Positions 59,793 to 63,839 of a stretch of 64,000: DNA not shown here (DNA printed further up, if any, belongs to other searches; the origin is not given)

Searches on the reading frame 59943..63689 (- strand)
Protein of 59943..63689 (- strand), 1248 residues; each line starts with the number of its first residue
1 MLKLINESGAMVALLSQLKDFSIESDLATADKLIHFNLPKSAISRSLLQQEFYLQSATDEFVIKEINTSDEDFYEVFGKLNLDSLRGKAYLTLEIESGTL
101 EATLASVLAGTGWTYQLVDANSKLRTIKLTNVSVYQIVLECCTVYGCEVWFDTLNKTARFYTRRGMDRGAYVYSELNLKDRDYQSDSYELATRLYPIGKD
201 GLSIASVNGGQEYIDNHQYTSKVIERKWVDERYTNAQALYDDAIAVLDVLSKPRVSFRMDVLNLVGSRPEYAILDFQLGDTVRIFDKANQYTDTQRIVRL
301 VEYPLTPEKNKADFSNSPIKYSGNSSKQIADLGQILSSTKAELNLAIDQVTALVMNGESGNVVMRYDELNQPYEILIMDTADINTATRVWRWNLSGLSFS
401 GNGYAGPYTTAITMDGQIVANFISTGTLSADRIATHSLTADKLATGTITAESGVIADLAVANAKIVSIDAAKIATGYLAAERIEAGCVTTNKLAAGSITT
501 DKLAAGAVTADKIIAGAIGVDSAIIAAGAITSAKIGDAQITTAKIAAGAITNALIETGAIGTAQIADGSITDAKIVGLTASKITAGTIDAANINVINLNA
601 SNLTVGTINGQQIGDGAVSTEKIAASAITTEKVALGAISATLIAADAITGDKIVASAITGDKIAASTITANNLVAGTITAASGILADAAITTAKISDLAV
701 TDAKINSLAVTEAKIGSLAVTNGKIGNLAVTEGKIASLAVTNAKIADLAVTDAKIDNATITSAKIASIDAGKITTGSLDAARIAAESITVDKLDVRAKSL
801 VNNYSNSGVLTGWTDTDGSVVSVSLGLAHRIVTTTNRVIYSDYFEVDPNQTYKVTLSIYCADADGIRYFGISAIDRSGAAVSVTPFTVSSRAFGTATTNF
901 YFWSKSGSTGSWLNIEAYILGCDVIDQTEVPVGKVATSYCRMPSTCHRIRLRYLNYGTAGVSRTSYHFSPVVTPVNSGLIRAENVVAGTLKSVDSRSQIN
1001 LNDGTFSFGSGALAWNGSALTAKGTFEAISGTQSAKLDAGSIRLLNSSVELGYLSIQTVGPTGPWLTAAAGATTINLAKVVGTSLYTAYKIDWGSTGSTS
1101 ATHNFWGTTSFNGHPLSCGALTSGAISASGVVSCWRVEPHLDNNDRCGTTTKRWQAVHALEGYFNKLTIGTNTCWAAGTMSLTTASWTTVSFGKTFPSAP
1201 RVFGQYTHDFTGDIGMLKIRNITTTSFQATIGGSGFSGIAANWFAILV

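Call 5: search_protein_families(library=pfam, proteins=[window:59943-63689:-], max_evalue=0.001)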
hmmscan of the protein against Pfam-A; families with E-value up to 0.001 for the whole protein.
window:59943-63689:- (1248 aa): 1 family
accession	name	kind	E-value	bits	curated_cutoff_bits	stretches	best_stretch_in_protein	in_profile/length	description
PF06605.17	Prophage_tail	-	9.3e-40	137.3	31.3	1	94-317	14-239/250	Prophage endopeptidase tail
